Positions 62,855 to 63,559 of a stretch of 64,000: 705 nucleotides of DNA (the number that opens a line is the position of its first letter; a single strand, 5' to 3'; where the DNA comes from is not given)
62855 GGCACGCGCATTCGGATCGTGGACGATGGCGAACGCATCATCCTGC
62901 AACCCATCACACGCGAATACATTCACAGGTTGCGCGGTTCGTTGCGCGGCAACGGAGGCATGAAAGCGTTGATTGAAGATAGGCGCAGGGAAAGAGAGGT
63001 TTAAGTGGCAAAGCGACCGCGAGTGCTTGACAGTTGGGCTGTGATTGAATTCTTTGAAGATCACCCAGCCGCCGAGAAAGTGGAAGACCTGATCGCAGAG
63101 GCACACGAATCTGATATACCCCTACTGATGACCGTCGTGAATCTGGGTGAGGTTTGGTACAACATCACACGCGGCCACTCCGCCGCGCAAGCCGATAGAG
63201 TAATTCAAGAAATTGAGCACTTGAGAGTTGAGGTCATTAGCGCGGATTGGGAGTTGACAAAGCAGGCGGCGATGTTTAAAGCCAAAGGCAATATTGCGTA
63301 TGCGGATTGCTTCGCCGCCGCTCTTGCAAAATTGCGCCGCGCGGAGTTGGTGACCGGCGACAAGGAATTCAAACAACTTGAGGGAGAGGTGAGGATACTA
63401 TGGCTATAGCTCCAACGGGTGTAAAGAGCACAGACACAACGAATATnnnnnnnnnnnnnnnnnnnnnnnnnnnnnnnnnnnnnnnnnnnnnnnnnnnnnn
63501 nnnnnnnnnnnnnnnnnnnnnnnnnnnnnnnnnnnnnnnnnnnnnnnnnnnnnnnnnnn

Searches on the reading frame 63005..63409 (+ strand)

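Call 80: search_protein_families(library=pfam, proteins=[window:63005-63409:+], max_evalue=0.00001)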
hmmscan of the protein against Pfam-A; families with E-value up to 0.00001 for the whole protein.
window:63005-63409:+ (134 aa): 1 family
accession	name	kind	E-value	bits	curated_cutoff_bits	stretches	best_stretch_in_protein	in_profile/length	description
PF01850.27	PIN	-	3.2e-20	73.4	23.6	1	7-126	2-118/120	PIN domain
